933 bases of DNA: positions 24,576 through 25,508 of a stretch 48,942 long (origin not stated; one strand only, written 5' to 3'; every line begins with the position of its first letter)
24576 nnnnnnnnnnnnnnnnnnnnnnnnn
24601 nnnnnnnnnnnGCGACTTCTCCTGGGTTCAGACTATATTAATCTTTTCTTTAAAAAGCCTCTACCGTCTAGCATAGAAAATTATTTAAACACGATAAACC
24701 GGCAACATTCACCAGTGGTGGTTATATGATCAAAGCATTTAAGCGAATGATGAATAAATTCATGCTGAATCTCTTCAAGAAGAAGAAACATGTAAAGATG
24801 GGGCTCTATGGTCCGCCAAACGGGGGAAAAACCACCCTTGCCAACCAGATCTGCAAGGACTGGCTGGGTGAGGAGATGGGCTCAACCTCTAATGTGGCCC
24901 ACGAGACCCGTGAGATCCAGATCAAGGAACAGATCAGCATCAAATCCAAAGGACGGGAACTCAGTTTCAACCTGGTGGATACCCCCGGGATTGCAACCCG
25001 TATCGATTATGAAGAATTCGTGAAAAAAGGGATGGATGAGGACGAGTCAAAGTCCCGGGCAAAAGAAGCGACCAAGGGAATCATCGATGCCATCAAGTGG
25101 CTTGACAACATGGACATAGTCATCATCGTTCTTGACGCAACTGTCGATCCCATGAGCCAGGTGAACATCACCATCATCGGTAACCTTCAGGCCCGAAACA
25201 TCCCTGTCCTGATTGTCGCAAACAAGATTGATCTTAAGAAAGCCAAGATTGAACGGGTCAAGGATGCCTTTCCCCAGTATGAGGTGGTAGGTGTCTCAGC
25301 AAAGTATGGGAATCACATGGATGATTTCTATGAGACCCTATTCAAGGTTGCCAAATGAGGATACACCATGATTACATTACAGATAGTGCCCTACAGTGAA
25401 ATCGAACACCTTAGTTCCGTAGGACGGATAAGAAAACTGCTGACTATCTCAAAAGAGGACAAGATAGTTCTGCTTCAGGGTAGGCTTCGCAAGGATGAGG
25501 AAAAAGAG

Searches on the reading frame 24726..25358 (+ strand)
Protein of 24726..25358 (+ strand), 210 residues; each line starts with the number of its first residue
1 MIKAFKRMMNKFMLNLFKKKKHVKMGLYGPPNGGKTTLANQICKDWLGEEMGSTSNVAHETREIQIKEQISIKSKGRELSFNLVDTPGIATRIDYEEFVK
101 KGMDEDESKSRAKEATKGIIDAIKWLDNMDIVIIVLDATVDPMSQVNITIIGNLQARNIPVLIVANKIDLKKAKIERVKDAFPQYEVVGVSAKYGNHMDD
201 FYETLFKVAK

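Call 68: search_protein_families(library=pfam, proteins=[window:24726-25358:+], max_evalue=0.00001)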
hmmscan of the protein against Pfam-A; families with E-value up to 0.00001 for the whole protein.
window:24726-25358:+ (210 aa): 5 families
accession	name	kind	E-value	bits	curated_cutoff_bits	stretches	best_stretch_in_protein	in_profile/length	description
PF01926.29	MMR_HSR1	-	3.4e-14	53.4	21.9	1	25-167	2-113/113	50S ribosome-binding GTPase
PF00009.33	GTP_EFTU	-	7.3e-13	49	26.5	1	125-206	89-183/188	Elongation factor Tu GTP binding domain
PF08477.19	Roc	-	1.4e-06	29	27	0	24-88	1-65/119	Ras of Complex, Roc, domain of DAPkinase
PF00735.24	Septin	-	2.2e-06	27.6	26.2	1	29-99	11-82/280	Septin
PF02421.24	FeoB_N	-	8.3e-06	25.8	27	0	24-198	2-149/156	Ferrous iron transport protein B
